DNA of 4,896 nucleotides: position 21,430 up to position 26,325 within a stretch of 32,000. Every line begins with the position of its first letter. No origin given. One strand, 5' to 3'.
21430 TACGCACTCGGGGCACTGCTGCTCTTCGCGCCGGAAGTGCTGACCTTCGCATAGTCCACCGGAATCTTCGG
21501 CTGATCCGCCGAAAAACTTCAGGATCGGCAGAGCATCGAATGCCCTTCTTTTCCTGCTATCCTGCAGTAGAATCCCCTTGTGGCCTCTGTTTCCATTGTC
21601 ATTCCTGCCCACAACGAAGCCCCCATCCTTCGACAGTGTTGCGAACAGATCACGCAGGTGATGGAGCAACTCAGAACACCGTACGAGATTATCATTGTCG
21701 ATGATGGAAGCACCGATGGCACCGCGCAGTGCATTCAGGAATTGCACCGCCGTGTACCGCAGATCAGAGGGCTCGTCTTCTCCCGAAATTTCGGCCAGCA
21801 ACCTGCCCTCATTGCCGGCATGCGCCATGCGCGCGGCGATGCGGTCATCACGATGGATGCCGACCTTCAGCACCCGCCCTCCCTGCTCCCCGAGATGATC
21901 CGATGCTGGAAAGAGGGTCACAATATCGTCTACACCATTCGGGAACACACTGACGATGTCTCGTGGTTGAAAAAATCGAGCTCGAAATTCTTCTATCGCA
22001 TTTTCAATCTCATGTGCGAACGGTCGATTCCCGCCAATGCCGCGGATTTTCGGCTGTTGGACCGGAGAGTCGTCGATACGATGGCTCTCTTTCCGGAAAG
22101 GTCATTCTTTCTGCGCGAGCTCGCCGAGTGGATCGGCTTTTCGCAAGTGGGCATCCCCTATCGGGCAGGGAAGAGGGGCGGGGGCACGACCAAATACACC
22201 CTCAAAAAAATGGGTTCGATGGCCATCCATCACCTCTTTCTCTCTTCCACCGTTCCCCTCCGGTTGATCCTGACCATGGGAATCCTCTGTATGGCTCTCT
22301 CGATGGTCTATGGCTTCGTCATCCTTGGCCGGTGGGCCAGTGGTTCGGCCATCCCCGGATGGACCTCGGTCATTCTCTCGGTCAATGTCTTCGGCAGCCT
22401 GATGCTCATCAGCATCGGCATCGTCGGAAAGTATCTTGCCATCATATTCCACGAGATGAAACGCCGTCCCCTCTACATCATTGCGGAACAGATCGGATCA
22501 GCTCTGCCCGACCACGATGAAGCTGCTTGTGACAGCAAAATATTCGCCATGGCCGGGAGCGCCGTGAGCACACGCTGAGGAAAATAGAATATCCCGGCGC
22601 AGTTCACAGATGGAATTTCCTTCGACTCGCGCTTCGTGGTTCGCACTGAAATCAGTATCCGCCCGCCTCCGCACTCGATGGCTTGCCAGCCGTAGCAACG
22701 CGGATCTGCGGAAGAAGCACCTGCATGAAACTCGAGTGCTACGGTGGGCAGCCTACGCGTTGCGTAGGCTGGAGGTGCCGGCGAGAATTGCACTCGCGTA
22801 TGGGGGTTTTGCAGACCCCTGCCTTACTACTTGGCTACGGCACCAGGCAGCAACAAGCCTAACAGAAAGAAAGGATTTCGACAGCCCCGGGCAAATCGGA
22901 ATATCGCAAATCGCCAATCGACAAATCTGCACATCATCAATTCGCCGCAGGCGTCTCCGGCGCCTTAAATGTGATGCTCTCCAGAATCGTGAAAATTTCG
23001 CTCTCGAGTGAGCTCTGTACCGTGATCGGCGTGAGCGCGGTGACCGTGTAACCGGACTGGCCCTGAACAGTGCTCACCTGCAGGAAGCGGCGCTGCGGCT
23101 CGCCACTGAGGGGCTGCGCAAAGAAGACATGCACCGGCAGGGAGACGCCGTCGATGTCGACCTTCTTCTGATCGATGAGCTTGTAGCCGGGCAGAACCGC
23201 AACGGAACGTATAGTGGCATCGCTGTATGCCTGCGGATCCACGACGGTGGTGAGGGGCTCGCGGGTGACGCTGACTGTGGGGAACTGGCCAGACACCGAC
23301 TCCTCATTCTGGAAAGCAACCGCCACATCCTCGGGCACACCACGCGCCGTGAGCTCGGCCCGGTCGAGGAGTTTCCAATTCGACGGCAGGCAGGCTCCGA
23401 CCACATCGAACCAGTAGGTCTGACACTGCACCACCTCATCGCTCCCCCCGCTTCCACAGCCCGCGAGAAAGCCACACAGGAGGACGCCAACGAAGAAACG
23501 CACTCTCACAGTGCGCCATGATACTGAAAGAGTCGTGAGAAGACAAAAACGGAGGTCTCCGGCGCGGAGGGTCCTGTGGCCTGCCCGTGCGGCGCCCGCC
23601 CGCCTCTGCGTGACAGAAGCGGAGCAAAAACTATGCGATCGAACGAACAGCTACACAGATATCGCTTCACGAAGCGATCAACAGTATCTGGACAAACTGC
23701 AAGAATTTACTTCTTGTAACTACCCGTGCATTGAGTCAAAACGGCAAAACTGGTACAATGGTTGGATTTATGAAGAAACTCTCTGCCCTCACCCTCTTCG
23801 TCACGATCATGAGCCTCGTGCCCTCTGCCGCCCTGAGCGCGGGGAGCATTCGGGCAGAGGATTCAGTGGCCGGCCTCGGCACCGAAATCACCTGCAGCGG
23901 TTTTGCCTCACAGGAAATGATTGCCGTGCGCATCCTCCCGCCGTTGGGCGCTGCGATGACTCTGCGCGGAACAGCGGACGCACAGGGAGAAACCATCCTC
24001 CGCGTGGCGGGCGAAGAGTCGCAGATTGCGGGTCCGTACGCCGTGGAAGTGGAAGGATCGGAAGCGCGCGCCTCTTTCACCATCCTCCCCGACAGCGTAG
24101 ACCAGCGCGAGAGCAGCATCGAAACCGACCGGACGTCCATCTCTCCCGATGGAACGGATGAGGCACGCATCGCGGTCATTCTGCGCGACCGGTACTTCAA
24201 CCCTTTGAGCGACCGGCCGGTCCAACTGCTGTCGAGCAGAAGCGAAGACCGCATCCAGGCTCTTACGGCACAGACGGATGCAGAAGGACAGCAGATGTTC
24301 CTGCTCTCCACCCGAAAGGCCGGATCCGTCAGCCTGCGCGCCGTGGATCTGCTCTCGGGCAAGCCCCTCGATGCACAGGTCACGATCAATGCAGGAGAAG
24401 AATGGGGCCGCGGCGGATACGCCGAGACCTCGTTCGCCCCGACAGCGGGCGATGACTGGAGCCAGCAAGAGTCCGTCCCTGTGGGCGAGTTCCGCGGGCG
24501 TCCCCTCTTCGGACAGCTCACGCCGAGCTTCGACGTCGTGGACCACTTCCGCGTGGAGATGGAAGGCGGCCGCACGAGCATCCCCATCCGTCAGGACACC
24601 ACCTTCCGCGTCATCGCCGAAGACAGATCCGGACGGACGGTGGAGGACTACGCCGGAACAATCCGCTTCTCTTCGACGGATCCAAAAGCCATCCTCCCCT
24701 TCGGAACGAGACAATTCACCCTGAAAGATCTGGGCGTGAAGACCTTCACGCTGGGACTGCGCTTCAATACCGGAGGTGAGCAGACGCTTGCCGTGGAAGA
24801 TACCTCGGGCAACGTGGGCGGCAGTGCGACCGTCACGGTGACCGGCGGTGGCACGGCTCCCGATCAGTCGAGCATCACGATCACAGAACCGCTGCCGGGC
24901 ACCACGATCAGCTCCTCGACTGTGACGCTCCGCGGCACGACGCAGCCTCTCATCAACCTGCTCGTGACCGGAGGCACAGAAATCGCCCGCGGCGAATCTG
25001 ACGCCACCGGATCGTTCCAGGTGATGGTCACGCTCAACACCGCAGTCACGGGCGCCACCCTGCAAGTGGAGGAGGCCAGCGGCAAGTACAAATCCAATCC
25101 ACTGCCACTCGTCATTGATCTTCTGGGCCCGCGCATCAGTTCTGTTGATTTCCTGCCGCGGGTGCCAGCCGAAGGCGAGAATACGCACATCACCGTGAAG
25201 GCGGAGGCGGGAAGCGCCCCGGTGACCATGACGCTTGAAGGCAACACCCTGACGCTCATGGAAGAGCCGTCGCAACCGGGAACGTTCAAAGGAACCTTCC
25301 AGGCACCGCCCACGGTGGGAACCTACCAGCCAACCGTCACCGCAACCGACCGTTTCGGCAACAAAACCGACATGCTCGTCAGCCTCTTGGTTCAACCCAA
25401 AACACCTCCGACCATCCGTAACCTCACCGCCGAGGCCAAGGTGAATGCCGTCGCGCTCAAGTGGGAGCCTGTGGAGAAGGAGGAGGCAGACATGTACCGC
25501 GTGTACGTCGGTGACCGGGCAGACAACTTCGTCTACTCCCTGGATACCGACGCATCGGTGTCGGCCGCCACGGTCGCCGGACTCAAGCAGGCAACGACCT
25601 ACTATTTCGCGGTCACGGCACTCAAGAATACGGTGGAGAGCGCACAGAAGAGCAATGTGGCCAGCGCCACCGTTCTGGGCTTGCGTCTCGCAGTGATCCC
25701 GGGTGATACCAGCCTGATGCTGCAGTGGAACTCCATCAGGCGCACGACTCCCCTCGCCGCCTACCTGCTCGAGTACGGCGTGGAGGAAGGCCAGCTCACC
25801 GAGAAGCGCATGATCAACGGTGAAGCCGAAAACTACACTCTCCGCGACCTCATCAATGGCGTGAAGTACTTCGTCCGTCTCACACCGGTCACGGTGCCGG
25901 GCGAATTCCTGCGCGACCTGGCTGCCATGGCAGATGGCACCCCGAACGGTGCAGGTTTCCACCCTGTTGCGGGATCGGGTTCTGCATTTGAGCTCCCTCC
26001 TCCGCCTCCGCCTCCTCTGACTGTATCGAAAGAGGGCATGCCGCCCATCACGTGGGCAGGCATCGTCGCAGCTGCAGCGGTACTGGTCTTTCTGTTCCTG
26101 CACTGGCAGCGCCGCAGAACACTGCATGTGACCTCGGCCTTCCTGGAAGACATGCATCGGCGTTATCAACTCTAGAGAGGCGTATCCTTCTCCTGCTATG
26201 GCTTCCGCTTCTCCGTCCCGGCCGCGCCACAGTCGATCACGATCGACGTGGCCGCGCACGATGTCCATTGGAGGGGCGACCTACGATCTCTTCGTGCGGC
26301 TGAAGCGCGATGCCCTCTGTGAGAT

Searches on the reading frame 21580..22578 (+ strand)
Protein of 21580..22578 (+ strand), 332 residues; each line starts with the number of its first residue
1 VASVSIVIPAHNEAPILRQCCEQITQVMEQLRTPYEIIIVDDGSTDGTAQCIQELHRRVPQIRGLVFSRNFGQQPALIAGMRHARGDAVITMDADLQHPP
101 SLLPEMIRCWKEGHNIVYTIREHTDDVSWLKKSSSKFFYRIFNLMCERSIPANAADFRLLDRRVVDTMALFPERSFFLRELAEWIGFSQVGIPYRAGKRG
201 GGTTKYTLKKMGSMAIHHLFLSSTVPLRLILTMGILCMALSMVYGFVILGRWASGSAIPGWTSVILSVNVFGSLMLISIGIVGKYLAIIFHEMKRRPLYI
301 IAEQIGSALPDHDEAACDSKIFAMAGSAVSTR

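Call 10: search_protein_families(library=pfam, proteins=[window:21580-22578:+], max_evalue=0.001)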
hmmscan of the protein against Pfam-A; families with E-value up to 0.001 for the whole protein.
window:21580-22578:+ (332 aa): 3 families
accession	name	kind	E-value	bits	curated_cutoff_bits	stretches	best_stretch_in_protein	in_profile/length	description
PF00535.33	Glycos_transf_2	-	2.3e-35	122.4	23.3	1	5-166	1-165/168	Glycosyl transferase family 2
PF13641.12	Glyco_tranf_2_3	-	2.5e-09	38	27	1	4-139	3-141/230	Glycosyltransferase like family 2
PF10111.15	Glyco_tranf_2_2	-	0.0004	20.4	27.3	1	6-106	4-102/276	Glycosyltransferase like family 2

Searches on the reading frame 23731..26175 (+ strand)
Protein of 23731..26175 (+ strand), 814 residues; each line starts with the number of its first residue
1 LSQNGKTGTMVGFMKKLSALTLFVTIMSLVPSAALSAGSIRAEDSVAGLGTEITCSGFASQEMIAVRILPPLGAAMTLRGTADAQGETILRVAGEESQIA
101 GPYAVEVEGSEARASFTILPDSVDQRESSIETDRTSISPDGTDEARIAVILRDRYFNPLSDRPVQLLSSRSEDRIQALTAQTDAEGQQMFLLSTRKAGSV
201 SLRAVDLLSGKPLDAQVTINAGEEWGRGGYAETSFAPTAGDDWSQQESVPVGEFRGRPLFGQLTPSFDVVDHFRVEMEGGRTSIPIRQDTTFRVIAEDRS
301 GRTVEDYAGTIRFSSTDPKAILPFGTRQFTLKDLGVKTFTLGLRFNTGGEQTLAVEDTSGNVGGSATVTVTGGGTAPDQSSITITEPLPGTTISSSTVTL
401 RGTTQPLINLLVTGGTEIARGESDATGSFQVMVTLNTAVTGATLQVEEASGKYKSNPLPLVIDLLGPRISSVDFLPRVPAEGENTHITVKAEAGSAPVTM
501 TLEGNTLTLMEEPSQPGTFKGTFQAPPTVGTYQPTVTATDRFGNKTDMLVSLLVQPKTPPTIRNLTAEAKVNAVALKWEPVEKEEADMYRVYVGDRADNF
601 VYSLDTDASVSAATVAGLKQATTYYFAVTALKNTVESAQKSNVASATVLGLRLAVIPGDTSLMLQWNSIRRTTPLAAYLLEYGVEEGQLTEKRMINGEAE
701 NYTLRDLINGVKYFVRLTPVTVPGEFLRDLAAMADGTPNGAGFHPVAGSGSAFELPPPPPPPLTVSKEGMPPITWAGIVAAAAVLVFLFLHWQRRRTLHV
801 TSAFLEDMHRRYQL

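Call 10: search_protein_families(library=pfam, proteins=[window:23731-26175:+], max_evalue=0.001)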
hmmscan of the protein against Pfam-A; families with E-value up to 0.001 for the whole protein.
window:23731-26175:+ (814 aa): 6 families
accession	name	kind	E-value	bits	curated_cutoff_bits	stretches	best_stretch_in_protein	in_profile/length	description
PF00041.27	fn3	-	1.3e-13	51.4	25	2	560-644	3-81/84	Fibronectin type III domain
PF02369.22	Big_1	-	7.7e-10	39.2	34.9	1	128-204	2-78/93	Bacterial Ig-like domain (group 1)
PF09134.16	Invasin_D3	-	1.3e-05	26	33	1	125-221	2-97/98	Invasin, domain 3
PF17936.7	Big_6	-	1.3e-05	25.8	27.6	0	391-447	8-65/83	Bacterial Ig domain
PF05345.18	He_PIG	-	0.0001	23.1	24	1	480-554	32-95/96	Putative Ig domain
PF16656.11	Pur_ac_phosph_N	-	0.00024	22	30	0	597-633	55-83/93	Purple acid Phosphatase, N-terminal domain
